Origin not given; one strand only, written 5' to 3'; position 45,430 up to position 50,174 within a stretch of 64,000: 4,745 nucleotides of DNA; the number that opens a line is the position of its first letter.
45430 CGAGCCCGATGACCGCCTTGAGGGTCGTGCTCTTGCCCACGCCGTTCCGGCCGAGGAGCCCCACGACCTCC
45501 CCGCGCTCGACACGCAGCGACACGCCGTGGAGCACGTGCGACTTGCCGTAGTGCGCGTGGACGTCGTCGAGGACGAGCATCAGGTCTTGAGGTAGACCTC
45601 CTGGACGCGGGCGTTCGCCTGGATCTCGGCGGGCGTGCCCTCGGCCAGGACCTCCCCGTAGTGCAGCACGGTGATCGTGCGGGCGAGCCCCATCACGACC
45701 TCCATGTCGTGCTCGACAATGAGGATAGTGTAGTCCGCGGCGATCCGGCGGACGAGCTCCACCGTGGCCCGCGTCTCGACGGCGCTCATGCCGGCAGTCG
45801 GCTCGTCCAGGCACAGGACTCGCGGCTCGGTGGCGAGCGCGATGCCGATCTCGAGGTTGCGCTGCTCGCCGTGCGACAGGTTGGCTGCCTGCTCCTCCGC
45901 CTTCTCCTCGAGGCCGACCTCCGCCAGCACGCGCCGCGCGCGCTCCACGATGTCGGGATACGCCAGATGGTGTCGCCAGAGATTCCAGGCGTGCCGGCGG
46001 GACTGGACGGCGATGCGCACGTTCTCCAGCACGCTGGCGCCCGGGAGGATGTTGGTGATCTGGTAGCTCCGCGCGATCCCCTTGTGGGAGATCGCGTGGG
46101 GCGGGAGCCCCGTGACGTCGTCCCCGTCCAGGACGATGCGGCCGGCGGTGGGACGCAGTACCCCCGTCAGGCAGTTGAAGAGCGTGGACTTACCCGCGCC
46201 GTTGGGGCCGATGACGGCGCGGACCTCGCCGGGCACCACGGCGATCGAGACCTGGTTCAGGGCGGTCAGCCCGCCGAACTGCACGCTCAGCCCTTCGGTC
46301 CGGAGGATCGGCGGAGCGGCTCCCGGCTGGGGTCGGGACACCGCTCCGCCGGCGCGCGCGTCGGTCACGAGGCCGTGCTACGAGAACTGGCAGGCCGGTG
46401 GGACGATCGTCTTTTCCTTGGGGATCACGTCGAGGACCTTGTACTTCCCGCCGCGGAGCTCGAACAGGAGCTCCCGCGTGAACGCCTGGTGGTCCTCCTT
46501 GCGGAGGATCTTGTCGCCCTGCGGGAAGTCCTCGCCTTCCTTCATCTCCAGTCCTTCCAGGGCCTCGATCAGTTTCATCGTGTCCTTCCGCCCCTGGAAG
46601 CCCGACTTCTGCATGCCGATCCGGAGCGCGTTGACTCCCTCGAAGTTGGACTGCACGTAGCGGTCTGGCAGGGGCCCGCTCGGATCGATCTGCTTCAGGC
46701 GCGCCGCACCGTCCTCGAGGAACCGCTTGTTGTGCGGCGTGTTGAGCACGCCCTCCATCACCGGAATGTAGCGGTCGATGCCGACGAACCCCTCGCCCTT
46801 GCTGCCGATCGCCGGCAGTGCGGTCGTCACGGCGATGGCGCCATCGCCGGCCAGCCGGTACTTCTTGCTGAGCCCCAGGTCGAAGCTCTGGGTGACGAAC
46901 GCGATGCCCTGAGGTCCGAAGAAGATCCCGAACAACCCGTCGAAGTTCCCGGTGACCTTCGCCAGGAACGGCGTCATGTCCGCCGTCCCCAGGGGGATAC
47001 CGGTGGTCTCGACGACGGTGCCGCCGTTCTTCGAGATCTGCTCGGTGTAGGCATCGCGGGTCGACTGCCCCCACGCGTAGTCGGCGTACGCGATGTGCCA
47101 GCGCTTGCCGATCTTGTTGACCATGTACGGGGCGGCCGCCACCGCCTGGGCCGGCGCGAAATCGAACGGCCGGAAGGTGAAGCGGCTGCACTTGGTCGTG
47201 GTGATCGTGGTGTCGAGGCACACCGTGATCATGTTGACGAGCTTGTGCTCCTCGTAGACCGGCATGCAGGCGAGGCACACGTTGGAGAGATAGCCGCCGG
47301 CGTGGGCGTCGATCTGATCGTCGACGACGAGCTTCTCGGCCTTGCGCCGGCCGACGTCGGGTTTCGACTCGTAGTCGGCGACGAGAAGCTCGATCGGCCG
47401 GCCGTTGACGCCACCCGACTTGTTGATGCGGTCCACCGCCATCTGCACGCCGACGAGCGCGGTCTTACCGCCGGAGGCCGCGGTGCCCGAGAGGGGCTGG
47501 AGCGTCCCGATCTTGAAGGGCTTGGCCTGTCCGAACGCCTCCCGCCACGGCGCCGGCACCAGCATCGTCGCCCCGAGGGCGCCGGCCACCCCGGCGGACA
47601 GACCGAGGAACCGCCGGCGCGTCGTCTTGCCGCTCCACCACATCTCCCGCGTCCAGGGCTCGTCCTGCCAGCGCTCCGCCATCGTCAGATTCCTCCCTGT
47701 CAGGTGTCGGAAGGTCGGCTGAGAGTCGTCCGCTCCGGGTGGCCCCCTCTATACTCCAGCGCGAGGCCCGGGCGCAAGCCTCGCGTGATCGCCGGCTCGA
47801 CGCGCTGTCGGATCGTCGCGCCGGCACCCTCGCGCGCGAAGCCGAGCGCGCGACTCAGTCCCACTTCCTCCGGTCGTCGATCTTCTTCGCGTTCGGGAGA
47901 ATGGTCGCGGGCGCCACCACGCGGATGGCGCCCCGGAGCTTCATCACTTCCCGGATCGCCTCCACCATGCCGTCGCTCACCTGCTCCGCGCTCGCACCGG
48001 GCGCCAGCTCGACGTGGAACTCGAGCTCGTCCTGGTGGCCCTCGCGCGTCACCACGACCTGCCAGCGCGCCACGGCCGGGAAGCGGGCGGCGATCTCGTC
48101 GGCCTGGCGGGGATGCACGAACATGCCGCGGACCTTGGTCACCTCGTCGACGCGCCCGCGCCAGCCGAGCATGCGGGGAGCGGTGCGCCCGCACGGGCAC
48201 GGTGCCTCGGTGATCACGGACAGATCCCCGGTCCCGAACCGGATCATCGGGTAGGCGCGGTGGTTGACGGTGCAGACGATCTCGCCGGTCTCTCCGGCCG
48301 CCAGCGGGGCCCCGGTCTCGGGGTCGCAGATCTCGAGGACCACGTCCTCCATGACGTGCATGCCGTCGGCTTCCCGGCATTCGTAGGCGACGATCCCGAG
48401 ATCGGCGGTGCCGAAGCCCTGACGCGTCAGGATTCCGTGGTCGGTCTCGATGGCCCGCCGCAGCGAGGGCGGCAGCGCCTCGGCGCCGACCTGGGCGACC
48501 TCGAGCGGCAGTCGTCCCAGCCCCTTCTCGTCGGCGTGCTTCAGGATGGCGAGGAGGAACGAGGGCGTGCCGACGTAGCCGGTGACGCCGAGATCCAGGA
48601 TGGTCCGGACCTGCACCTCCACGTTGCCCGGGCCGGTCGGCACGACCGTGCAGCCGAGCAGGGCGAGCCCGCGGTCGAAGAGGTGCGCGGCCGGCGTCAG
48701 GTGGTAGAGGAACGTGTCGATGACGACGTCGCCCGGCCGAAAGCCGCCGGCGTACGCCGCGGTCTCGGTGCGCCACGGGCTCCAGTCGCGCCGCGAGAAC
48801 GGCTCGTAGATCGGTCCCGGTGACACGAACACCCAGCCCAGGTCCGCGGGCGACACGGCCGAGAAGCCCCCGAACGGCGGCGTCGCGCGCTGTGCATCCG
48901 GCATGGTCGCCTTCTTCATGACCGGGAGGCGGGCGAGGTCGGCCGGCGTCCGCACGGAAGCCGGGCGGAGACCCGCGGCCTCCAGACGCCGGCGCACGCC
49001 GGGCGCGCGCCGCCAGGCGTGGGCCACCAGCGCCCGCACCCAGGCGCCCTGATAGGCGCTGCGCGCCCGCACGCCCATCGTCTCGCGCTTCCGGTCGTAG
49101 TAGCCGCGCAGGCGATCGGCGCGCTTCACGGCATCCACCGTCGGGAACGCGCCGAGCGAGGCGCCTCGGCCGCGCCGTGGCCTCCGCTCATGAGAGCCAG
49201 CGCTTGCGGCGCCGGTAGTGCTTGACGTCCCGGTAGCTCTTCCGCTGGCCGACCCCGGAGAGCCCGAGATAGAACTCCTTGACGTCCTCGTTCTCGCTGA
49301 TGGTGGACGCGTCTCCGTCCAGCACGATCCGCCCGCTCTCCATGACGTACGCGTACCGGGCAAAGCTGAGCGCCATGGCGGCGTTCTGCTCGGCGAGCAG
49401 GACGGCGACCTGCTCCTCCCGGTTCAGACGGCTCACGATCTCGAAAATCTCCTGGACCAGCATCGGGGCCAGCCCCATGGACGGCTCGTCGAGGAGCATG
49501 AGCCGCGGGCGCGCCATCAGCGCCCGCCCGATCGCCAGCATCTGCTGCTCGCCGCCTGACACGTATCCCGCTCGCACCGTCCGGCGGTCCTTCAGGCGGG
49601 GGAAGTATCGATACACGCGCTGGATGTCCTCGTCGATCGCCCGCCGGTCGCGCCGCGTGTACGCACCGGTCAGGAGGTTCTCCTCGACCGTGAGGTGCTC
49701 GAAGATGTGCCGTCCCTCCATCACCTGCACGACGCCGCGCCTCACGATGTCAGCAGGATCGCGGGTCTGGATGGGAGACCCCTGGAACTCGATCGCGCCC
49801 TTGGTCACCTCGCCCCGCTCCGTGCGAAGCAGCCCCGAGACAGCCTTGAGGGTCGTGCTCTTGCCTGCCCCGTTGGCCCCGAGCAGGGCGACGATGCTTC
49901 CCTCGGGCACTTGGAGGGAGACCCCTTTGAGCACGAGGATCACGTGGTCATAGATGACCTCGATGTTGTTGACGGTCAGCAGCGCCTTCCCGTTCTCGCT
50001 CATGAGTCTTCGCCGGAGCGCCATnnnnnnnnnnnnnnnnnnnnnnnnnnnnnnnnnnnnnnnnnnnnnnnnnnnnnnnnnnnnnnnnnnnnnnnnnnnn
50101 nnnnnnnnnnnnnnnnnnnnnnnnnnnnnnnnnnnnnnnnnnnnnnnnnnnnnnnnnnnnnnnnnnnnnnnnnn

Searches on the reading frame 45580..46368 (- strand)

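Call 17: search_protein_families(library=pfam, proteins=[window:45580-46368:-], max_evalue=0.001)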
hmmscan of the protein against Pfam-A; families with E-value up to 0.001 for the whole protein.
window:45580-46368:- (262 aa): 6 families
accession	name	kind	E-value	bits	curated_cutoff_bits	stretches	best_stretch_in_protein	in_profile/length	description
PF00005.33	ABC_tran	-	1.5e-31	110.2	25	1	37-192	1-137/137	ABC transporter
PF12399.14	BCA_ABC_TP_C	-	9.1e-10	38.4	25.5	1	239-260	1-22/27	Branched-chain amino acid ATP-binding cassette transporter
PF13304.12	AAA_21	-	2.8e-09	37.9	27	0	51-72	3-24/304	AAA domain, putative AbiEii toxin, Type IV TA system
PF13555.12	AAA_29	-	0.00022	21.3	27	1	43-75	18-50/61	P-loop containing region of AAA domain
PF13476.12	AAA_23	-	0.00024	22.2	27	1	52-71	24-43/201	AAA domain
PF02463.25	SMC_N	-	0.0009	19.2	40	0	47-70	24-47/220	RecF/RecN/SMC N terminal domain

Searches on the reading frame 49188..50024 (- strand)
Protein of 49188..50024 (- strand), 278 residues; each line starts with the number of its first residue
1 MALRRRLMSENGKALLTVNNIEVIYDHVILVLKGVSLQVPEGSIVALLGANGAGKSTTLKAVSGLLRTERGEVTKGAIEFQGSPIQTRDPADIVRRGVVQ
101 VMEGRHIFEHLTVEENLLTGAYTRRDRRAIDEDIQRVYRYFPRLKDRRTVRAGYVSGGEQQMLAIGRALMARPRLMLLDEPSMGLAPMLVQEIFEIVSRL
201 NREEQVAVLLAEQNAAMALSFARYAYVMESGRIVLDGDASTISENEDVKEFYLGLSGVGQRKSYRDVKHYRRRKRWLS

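Call 17: search_protein_families(library=pfam, proteins=[window:49188-50024:-], max_evalue=0.001)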
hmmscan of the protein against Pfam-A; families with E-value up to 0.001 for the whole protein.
window:49188-50024:- (278 aa): 5 families
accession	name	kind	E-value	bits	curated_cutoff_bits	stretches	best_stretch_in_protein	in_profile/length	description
PF00005.33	ABC_tran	-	9.5e-30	104.4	25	1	32-182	1-136/137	ABC transporter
PF13304.12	AAA_21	-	1.1e-11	45.8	27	2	145-206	228-291/304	AAA domain, putative AbiEii toxin, Type IV TA system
PF25199.1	nSTAND_NTPase5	-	7.5e-05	23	34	0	41-67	40-66/145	Novel STAND NTPase 5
PF02463.25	SMC_N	-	0.00039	20.4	40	0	43-214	25-200/220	RecF/RecN/SMC N terminal domain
PF13555.12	AAA_29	-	0.00057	20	27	0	37-68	17-48/61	P-loop containing region of AAA domain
